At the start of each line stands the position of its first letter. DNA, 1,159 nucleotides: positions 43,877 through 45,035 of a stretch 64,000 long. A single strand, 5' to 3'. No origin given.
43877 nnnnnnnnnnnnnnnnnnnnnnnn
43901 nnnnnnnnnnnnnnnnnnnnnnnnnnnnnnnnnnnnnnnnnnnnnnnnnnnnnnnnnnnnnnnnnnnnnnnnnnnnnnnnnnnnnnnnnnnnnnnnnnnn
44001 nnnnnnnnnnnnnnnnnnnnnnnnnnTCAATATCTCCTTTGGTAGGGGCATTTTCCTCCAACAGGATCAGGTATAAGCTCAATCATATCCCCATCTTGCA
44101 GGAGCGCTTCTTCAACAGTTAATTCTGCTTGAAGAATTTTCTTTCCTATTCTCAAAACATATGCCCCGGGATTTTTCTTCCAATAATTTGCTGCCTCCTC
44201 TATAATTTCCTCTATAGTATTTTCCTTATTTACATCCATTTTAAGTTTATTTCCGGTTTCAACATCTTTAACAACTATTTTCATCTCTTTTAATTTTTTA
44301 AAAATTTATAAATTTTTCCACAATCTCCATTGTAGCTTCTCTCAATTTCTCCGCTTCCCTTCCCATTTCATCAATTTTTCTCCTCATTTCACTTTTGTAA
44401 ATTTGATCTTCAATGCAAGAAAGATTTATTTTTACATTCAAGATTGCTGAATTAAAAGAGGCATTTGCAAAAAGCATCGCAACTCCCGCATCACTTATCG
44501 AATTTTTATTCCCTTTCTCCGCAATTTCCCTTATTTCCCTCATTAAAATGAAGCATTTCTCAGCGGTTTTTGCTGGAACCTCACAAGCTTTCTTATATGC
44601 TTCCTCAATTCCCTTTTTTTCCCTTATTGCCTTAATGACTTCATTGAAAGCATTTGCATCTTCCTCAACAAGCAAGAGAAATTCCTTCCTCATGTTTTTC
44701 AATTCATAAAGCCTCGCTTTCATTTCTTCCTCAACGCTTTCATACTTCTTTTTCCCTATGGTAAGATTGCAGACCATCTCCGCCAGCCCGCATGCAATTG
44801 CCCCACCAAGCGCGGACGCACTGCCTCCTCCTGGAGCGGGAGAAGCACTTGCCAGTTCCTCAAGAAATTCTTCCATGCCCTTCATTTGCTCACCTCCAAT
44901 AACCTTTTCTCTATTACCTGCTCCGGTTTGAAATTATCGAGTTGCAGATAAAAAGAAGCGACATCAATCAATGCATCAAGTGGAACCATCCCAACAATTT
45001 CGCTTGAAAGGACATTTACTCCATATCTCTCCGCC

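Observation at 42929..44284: Compact ubiquitin-like / E2 / JAMM cassette with no E1 or E3 in cis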

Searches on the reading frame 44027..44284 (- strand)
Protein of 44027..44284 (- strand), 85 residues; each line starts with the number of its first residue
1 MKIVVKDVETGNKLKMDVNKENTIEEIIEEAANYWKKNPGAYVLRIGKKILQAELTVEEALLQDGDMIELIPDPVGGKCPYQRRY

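Call 3: search_protein_families(library=pfam, proteins=[window:44027-44284:-], max_evalue=1)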
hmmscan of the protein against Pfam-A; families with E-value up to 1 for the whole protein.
window:44027-44284:- (85 aa): 4 families
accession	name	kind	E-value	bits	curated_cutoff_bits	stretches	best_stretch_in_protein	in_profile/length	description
PF00240.29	ubiquitin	-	0.0016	18.6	25.4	1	5-70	3-67/72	Ubiquitin family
PF11976.14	Rad60-SLD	-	0.0053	17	23.8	1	1-71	1-71/72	Ubiquitin-2 like Rad60 SUMO-like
PF11470.14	TUG-UBL1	-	0.02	15.5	23.3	1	11-57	5-52/65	TUG ubiquitin-like domain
PF02597.26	ThiS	-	0.04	14.9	22.5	1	13-77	13-75/76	ThiS family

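Call 28: search_protein_families(library=padloc, proteins=[window:44027-44284:-], max_evalue=0.01)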
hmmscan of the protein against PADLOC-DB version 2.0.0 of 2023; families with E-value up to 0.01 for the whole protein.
window:44027-44284:- (85 aa): 0 families

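Call 30: search_protein_families(library=ncbifam, proteins=[window:44027-44284:-], max_evalue=0.01)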
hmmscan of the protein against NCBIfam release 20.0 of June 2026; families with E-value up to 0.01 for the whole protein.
window:44027-44284:- (85 aa): 0 families

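Call 47: search_solved_structures(query=A2, max_evalue=1, show_alignments=2)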
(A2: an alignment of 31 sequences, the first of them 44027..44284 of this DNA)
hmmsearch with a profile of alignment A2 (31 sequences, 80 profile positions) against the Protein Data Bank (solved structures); distinct sequences matched with E-value up to 1: 246 (the best 60 are shown).
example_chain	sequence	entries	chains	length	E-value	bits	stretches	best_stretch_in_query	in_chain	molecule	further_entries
8q7r_U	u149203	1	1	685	6.4e-20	74.1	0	3-74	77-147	Ubiquitin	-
8pql_U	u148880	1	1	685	4.1e-19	71.5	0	3-74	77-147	Ubiquitin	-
8pql_E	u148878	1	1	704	4.7e-19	71.3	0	3-74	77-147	Polyubiquitin-C,Nucleotide exchange factor SIL1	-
7yui_A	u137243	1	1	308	4.1e-10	42.7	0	3-74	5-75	Polyubiquitin-C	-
5b83_A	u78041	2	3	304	6.4e-10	42.1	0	3-74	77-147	tetra ubiquitin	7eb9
5h07_A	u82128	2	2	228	5.4e-08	35.9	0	3-75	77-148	Polyubiquitin-C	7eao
5vix_A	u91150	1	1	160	8.7e-06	28.8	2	3-78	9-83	Polyubiquitin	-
4ksl_D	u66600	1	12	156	1.1e-05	28.4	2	1-78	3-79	Polyubiquitin-C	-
2zvn_A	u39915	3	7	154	1.5e-05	28.1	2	3-78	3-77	UBC protein | Ubiquitin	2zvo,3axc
7tv4_C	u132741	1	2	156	1.6e-05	27.9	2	3-78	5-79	Polyubiquitin-C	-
4zqs_A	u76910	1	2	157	1.6e-05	27.9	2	3-78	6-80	ubiquitin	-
6n5m_A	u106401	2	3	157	2e-05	27.7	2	3-78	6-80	Polyubiquitin-C | Ubiquitin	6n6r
3u30_A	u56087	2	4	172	2e-05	27.6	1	3-78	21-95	linear di-ubiquitin | Di-Ubiquitin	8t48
6njd_A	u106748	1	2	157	2.4e-05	27.4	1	3-73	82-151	Di-ubiquitin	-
2w9n_A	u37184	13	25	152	2.7e-05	27.2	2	4-78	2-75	UBIQUITIN | Polyubiquitin-C | Polyubiquitin-B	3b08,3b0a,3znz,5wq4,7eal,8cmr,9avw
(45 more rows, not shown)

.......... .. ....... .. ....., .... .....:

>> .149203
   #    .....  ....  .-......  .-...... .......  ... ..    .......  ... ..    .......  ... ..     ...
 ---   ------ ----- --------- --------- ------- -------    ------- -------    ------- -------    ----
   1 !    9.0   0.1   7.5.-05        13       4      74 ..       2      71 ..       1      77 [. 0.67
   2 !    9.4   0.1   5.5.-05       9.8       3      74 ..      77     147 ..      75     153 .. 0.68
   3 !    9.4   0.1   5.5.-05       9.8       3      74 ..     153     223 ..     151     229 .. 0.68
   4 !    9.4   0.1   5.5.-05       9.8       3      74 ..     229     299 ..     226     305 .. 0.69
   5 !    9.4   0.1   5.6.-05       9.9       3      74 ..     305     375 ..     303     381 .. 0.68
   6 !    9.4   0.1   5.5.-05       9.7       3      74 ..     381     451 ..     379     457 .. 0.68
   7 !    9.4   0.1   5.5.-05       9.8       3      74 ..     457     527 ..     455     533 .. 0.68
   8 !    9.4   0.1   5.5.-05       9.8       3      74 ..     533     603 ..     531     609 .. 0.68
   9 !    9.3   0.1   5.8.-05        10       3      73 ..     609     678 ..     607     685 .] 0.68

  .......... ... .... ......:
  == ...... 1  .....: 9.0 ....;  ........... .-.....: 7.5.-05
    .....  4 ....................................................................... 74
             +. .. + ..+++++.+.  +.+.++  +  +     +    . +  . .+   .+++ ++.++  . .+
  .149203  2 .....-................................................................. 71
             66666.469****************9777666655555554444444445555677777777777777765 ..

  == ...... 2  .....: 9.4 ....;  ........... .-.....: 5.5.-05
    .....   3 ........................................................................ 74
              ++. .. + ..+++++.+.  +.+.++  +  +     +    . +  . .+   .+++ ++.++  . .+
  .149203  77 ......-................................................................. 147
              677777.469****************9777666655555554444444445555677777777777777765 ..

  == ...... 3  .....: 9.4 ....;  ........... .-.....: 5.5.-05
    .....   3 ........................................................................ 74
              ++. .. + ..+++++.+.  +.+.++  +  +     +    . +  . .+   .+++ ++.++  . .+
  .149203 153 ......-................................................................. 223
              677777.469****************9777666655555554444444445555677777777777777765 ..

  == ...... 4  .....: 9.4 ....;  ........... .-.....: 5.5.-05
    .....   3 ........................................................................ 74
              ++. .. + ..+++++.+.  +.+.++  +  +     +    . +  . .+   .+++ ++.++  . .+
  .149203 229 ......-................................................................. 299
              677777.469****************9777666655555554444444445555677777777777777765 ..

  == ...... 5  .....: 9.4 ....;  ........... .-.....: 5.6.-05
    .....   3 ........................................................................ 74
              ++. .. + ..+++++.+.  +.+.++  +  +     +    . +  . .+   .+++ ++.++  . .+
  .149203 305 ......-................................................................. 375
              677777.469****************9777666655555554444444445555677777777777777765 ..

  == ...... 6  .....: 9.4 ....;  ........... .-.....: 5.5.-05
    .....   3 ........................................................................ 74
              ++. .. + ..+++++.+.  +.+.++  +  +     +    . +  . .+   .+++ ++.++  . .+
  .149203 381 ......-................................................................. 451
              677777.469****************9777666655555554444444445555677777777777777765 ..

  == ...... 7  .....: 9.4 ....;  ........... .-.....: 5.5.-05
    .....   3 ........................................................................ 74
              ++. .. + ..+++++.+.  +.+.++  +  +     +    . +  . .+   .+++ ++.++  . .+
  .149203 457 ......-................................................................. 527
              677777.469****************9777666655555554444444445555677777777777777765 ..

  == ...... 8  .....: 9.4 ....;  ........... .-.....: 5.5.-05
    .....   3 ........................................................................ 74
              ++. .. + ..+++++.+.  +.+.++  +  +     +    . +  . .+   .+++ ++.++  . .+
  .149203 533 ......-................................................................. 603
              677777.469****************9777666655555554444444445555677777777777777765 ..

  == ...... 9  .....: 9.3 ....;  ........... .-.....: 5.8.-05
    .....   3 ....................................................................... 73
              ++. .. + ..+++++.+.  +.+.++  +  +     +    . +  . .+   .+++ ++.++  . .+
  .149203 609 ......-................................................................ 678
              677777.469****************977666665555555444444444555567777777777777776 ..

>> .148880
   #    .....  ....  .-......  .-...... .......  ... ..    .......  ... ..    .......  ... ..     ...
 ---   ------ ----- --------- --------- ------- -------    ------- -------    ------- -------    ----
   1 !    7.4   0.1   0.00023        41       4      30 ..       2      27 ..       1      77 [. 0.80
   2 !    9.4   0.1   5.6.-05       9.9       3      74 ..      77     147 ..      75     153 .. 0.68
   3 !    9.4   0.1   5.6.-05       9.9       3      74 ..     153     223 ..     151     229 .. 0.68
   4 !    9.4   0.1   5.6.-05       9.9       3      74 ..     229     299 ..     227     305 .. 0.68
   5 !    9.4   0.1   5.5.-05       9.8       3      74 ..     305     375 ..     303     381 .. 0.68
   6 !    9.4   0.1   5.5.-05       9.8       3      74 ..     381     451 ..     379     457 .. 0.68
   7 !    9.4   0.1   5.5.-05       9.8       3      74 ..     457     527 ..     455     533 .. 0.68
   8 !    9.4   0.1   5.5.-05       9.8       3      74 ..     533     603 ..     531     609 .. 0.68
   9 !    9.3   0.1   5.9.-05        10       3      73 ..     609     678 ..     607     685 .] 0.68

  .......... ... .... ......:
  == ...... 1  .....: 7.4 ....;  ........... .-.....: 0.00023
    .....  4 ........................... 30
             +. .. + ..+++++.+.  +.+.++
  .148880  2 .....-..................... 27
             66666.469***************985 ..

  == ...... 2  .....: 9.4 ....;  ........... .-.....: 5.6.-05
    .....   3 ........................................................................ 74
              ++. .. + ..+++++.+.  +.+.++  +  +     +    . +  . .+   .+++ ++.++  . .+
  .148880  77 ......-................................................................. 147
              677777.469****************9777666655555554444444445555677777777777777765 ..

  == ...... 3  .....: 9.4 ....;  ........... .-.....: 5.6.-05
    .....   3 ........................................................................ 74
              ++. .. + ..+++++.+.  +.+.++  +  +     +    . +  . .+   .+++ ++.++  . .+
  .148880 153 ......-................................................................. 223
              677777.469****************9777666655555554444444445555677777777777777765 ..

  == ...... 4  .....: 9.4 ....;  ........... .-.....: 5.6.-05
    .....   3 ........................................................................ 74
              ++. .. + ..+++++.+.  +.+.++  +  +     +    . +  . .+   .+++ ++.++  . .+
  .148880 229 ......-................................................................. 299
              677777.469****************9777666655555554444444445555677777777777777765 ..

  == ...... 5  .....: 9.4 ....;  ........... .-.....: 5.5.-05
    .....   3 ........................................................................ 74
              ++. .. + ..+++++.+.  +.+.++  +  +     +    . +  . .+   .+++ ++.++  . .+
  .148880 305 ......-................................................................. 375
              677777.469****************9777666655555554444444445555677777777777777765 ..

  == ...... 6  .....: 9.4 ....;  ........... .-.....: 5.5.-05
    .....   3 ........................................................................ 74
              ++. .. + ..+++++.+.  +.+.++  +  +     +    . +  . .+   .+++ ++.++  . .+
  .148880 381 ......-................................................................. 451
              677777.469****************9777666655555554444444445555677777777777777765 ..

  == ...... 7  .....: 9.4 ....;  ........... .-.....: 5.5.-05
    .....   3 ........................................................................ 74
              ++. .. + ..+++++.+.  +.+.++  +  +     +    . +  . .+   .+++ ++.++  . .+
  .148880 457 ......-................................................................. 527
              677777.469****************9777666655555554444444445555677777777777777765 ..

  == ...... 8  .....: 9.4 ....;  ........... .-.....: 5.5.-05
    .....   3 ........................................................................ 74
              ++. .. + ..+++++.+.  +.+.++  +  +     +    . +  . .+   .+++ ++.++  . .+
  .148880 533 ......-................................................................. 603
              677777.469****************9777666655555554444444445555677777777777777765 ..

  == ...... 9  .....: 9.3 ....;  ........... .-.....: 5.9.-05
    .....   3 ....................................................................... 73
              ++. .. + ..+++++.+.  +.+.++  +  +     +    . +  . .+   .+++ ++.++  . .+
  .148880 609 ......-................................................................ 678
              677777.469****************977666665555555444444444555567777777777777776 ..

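Call 48: search_protein_families(library=pfam, alignment_id=A2, max_evalue=0.01)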
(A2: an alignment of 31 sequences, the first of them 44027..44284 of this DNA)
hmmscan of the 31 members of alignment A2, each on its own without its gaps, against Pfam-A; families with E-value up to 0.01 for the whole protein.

A. member 1, window:44027-44284:- (85 aa): 2 families
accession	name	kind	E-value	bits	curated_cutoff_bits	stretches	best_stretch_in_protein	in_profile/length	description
PF00240.29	ubiquitin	-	0.0016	18.6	25.4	1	5-70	3-67/72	Ubiquitin family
PF11976.14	Rad60-SLD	-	0.0053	17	23.8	0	1-71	1-71/72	Ubiquitin-2 like Rad60 SUMO-like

B. families by the number of members that match (of 31 scanned): 6 families
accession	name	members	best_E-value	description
PF00240.29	ubiquitin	21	1.5e-07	Ubiquitin family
PF08817.16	YukD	17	1e-05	WXG100 protein secretion system (Wss), protein YukD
PF11976.14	Rad60-SLD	11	1.4e-06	Ubiquitin-2 like Rad60 SUMO-like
PF11470.14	TUG-UBL1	4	0.00012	TUG ubiquitin-like domain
PF02597.26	ThiS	4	0.00029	ThiS family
PF06234.18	TmoB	3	0.0041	Toluene-4-monooxygenase system protein B (TmoB)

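Call 50: find_homologous_proteins(query=window:44027-44284:-, max_evalue=0.001)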
Query window:44027-44284:- (85 aa): 25 proteins with E <= 0.001 among 26 candidates.
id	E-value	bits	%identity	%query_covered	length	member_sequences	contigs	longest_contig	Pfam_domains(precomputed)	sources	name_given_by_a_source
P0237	6.2e-49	181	100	100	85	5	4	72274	-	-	-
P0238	4.0e-34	134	81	91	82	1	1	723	PF00240.30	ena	-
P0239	1.3e-33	132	79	91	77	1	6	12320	PF00240.30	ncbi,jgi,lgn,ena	-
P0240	1.9e-33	132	79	91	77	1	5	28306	PF00240.30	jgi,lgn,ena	-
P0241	3.0e-33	131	81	91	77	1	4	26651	-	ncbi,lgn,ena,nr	ncbi:MAG TPA: hypothetical protein ENI33_02505 [Thermoplasmatales archaeon]|nr:hypothetical protein 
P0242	3.1e-33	131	77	91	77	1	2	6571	PF00240.30,PF11976.15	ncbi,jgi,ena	-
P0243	4.0e-33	131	78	91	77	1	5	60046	PF00240.30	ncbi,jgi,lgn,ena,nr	ncbi:MAG: hypothetical protein J7L31_02450 [Thermoplasmata archaeon]|nr:hypothetical protein [Thermo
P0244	4.0e-33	131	79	91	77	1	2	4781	PF00240.30,PF11976.15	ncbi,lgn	-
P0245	6.6e-33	130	81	91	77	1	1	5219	PF00240.30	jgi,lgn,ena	-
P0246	8.0e-33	130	79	91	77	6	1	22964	PF00240.30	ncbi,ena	-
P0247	8.2e-33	130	77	91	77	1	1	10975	-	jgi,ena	-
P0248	1.0e-32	129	77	91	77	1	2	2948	PF00240.30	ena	-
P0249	1.1e-32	129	77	91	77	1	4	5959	-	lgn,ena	-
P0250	1.3e-32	129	75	91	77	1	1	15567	PF00240.30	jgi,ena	-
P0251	4.3e-32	127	77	91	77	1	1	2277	PF00240.30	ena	-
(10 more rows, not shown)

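Call 59: predict_structure(alignment_id=A3)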
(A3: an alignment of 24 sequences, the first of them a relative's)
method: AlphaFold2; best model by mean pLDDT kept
length: 85 residues; sequences in the alignment: 24
mean_pLDDT: 82.4   pTM: 0.65
mean pLDDT of the five models: 82.4, 81.8, 81.6, 78.5, 76.9
residues with pLDDT >= 90: 20; 70-90: 54; 50-70: 3; < 50: 8
segments of 3 or more residues with pLDDT < 50: 77-79, 81-85
pLDDT, mean of each block of 10 residues (from residue 1): 89 89 90 87 86 86 88 64 42
secondary structure, 60 per line:
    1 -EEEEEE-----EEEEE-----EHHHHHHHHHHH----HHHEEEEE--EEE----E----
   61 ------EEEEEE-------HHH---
elements in order: E2-7 E13-17 H24-34 E42-46 E49-51 E67-72

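Call 62: fold_search(model_id=the predicted structure, library=pdb)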
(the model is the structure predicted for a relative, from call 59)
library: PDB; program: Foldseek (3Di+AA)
matches with E <= 10: 1879; with E <= 0.001: 783
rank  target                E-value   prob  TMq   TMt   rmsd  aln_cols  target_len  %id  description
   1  5af4_G                1.5e-07  1.00  0.75  0.85   1.8        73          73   23  Structure of Lys33-linked diUb (released 2015-03-25)
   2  8j0a_A                2.0e-07  1.00  0.78  0.83   1.2        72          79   24  Robust design of effective allosteric activator UbV R4 for Rsp5 E3 ligase using the machine-learning tool ProteinMPNN (released 2023-08-09)
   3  5nli_A                2.2e-07  1.00  0.78  0.89   1.3        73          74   23  Crystal structure of Zn2-E16V human ubiquitin (hUb) mutant adduct, from a solution 35 mM zinc acetate/10% v/v TFE/1.3  (released 2017-05-03)
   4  1ndd_C                2.2e-07  1.00  0.76  0.88   1.4        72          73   24  STRUCTURE OF NEDD8 (released 1999-02-23)
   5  8vk8_H                2.2e-07  1.00  0.76  0.87   1.3        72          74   21  Structure of UbV.d2.1 in complex with Ube2d2 (released 2024-09-25)
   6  3olm_D                2.8e-07  1.00  0.77  0.87   1.3        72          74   22  Structure and Function of a Ubiquitin Binding Site within the Catalytic Domain of a HECT Ubiquitin Ligase (released 2011-03-23)
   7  8cmr_B                3.0e-07  1.00  0.78  0.46   1.6        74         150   23  Linear specific OTU-type DUB SnOTU from the pathogen S. negenvensis in complex with linear di-ubiquitin (released 2023-11-22)
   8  3nob_H                3.0e-07  1.00  0.78  0.86   2.0        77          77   25  Structure of K11-linked di-ubiquitin (released 2010-08-11)
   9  2zcb_A                3.2e-07  1.00  0.79  0.90   1.0        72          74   22  Crystal Structure of ubiquitin P37A/P38A (released 2007-11-20)
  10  6fnn_C                3.4e-07  1.00  0.80  0.75   2.7        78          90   28  Caldiarchaeum Subterraneum Ubiquitin:Rpn11-homolog complex (released 2018-07-25)
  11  2mws_MODEL_1_A        3.4e-07  1.00  0.79  0.87   3.0        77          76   25  Structure of the complex of ubiquitin and the ubiquitin-like (UBL) domain of Ddi1 (released 2015-03-25)
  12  5nlj_A                3.7e-07  1.00  0.77  0.91   1.1        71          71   24  Crystal structure of Zn3-E16V human ubiquitin (hUb) mutant adduct, from a solution 70 mM zinc acetate/20% v/v TFE/1.3  (released 2017-04-26)
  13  3dbr_J                3.7e-07  1.00  0.76  0.84   1.2        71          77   24  Structural Dissection of a Gating Mechanism Preventing Misactivation of Ubiquitin by NEDD8's E1 (APPBP1-UBA3Arg190Gln- (released 2008-08-12)
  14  6pzv_A                3.7e-07  1.00  0.76  0.83   1.5        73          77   23  Crystal Structure of Bovine DNMT1 RFTS domain in complex with H3K9me3 and Ubiquitin (released 2020-07-15)
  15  8oi3_C                3.7e-07  1.00  0.75  0.82   1.5        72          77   18  Structure of NopD with AtSUMO2 (released 2024-04-03)
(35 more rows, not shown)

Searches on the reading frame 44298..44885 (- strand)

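Call 3: search_protein_families(library=pfam, proteins=[window:44298-44885:-], max_evalue=1)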
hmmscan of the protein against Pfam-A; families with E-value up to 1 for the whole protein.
window:44298-44885:- (195 aa): 2 families
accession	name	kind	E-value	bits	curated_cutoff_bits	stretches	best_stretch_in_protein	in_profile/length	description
PF04961.17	FTCD_C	-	1.8e-59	200.9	24.5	1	4-172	2-181/182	Formiminotransferase-cyclodeaminase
PF05942.16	PaREP1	-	0.24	11.7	24.4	1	79-133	32-82/115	Archaeal PaREP1/PaREP8 family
